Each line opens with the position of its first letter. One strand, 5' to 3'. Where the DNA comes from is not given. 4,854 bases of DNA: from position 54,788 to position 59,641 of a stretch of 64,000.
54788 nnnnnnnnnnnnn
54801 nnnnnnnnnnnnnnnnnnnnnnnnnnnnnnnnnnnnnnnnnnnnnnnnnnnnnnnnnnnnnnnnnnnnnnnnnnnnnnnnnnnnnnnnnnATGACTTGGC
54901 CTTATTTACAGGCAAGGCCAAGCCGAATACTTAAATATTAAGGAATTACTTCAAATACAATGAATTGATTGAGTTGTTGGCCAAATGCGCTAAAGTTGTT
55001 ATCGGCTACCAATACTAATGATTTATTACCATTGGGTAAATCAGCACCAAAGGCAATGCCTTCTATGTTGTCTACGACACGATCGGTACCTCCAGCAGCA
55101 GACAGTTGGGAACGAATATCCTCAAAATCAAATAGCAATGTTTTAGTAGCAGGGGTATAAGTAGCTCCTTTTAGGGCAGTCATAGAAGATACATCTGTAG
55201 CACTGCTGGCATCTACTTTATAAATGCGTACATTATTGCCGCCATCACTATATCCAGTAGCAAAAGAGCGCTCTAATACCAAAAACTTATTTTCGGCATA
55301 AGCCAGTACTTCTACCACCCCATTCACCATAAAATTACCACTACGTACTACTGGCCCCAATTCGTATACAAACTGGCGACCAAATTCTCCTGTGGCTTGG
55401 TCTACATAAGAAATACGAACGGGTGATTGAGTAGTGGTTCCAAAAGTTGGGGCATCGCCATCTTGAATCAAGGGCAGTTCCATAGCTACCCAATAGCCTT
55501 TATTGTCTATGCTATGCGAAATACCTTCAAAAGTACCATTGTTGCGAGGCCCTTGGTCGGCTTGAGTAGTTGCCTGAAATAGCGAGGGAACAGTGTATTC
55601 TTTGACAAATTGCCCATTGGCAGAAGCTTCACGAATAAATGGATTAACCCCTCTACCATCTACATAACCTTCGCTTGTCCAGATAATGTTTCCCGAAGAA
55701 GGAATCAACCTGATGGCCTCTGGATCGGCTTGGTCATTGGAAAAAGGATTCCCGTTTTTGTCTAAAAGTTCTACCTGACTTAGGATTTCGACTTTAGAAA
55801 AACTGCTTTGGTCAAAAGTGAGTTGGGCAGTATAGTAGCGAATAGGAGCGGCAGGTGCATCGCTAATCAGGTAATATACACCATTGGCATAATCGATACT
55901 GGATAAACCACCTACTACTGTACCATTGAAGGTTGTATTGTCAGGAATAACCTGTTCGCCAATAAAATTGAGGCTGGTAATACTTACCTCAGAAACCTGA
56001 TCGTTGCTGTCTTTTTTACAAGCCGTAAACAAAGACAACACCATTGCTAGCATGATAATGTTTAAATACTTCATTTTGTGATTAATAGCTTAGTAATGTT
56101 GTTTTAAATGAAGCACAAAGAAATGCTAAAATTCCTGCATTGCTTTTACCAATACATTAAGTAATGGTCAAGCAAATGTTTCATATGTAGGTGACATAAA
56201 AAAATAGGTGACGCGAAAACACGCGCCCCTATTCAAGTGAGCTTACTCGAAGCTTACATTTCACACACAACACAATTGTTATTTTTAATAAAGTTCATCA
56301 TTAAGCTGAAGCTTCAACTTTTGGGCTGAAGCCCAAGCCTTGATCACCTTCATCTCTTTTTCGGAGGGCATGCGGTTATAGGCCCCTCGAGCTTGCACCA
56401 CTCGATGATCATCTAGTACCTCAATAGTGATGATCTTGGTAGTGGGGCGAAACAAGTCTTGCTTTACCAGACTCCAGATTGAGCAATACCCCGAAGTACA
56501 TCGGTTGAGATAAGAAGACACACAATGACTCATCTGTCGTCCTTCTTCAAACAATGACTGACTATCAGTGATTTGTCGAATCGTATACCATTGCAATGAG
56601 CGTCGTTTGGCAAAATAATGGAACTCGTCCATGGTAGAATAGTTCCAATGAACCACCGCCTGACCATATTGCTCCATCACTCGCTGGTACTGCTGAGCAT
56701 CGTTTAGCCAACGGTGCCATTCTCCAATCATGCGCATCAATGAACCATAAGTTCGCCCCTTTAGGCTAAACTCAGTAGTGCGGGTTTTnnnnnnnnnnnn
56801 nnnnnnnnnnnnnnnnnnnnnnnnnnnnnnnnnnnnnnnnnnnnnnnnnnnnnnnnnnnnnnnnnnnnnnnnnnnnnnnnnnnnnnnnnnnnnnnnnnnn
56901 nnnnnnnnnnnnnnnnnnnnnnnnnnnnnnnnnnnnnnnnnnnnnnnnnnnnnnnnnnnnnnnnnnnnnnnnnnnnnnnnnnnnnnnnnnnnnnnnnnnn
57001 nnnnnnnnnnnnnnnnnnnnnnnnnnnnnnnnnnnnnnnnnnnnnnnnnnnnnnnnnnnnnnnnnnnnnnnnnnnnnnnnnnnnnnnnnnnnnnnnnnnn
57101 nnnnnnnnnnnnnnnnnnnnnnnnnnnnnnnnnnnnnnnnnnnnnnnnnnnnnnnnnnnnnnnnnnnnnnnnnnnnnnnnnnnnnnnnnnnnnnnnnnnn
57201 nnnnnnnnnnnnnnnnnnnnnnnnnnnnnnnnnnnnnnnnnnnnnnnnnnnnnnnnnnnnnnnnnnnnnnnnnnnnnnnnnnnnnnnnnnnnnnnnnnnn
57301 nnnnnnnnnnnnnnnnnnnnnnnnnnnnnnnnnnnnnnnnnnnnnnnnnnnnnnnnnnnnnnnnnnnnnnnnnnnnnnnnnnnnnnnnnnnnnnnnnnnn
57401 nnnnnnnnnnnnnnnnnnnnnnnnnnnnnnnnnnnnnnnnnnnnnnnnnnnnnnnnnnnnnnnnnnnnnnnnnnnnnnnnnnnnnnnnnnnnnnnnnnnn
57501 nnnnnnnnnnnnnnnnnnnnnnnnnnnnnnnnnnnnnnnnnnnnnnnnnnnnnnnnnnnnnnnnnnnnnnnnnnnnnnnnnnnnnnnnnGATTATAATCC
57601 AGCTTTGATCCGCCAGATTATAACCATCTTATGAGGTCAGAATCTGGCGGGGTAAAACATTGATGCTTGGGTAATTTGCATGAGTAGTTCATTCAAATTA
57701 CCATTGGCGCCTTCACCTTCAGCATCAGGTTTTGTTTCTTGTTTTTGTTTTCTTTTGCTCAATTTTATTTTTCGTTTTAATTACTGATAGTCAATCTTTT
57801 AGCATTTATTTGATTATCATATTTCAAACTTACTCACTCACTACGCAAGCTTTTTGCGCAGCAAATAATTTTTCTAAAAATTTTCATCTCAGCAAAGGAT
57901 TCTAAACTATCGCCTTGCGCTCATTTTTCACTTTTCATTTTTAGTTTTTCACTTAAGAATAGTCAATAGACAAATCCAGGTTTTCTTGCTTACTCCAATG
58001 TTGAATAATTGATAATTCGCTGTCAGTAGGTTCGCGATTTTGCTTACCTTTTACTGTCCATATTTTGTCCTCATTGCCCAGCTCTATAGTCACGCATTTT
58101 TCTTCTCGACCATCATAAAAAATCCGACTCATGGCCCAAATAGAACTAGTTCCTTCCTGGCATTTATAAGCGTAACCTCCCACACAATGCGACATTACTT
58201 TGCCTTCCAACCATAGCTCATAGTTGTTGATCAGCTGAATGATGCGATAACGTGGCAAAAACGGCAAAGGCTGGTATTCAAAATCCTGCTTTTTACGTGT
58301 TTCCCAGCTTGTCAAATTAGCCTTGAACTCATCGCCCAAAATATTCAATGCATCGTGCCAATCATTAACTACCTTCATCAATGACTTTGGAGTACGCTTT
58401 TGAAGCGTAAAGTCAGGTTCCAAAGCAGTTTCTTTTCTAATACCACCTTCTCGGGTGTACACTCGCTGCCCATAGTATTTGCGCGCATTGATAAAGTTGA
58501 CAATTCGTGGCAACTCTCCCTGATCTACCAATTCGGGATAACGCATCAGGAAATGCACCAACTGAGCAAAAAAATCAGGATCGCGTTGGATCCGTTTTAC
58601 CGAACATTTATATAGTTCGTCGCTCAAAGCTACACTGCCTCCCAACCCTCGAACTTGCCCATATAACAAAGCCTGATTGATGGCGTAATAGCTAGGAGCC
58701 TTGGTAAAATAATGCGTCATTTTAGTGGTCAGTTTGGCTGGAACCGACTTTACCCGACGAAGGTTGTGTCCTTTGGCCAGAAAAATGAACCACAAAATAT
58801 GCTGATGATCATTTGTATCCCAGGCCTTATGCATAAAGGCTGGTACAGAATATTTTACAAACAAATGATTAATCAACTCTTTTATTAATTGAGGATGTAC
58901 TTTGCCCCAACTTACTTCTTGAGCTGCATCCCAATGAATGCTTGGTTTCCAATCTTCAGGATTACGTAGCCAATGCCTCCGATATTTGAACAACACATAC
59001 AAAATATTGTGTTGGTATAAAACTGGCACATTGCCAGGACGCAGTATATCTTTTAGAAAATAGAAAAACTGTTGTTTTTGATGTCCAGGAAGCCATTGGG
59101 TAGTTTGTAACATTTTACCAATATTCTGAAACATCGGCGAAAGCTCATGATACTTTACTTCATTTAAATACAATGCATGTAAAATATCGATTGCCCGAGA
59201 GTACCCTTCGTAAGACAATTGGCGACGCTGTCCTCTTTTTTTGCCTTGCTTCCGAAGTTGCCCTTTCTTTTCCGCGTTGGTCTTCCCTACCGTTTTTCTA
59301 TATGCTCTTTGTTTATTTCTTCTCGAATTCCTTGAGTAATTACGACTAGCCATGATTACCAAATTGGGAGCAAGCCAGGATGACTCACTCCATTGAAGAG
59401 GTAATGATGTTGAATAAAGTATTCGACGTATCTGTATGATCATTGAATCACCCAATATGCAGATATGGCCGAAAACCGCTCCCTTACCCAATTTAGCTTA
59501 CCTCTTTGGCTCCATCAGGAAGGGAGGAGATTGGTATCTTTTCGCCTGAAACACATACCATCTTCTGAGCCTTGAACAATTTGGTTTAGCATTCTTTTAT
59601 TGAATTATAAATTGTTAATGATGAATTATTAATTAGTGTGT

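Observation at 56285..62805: Four tandem, strongly diverged paralogs of an uncharacterised family with a conserved His-Cys motif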

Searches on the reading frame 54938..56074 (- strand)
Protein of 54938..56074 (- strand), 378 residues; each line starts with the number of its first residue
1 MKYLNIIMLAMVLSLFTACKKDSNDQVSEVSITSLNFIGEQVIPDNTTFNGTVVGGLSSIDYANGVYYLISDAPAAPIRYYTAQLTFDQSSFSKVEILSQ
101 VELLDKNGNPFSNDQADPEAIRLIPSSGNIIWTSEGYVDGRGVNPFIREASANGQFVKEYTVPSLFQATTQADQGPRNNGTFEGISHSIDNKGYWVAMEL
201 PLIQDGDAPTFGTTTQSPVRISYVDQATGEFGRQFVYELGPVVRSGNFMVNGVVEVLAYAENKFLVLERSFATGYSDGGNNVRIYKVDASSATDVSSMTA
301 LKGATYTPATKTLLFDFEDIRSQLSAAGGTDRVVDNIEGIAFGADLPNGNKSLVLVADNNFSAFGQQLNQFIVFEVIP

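Call 16: search_protein_families(library=pfam, proteins=[window:54938-56074:-], max_evalue=0.001)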
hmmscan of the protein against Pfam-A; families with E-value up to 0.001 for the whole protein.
window:54938-56074:- (378 aa): 1 family
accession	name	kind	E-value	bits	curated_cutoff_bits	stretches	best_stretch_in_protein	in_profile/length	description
PF13449.12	Phytase-like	-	3.7e-73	247.3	27.6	1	53-361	2-284/284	Esterase-like activity of phytase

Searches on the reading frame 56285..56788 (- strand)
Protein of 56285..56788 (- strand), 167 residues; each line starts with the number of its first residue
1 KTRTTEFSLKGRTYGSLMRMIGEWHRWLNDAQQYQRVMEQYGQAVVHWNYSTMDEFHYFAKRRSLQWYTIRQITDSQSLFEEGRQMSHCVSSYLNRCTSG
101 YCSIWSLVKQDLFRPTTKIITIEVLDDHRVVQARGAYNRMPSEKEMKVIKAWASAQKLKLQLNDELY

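Call 66: predict_structure(alignment_id=A4)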
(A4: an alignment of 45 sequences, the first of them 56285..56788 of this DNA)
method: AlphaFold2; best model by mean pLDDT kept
length: 167 residues; sequences in the alignment: 45
mean_pLDDT: 88.6   pTM: 0.79
mean pLDDT of the five models: 88.6, 88.5, 88.4, 85.5, 85.0
residues with pLDDT >= 90: 110; 70-90: 42; 50-70: 10; < 50: 5
segments of 3 or more residues with pLDDT < 50: 1-3
pLDDT, mean of each block of 10 residues (from residue 1): 57 82 77 75 87 95 97 96 92 93 98 97 97 96 97 97 67
secondary structure, 60 per line:
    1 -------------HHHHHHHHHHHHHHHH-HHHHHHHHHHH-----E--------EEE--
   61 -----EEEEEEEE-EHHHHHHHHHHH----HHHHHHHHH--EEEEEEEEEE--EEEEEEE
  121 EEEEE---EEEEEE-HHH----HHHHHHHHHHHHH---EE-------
elements in order: H14-29 H31-41 E56-58 E66-73 H76-86 H91-99 E102-111 E114-125 E129-134 H143-155

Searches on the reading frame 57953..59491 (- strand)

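Call 3: search_protein_families(library=pfam, proteins=[window:57953-59491:-], max_evalue=1)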
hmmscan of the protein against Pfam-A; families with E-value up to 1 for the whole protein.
window:57953-59491:- (512 aa): 2 families
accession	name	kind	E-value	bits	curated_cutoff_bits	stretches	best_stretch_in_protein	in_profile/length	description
PF14284.11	PcfJ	-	2e-09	37.8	25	1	408-491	58-142/147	PcfJ-like protein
PF10722.14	YbjN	-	0.16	12.7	22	0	310-381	49-116/126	Putative bacterial sensory transduction regulator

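Call 4: search_protein_families(library=ncbifam, proteins=[window:57953-59491:-], max_evalue=1)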
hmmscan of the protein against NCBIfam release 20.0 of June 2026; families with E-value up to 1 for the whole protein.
window:57953-59491:- (512 aa): 0 families

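Call 7: search_protein_families(library=padloc, proteins=[window:57953-59491:-], max_evalue=1)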
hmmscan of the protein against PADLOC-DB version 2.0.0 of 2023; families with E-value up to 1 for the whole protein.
window:57953-59491:- (512 aa): 0 families

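Call 8: search_protein_families(library=phrogs, proteins=[window:57953-59491:-], max_evalue=0.1)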
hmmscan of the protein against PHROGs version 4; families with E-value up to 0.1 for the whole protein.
window:57953-59491:- (512 aa): 3 families
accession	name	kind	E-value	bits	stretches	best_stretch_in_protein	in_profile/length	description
phrog_3169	-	unknown function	5.7e-12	46.4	1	391-507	368-470/474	-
phrog_7484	-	unknown function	9.8e-07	28.9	1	412-504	353-444/450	-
phrog_8470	-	unknown function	0.00029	20.8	1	422-500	471-548/567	-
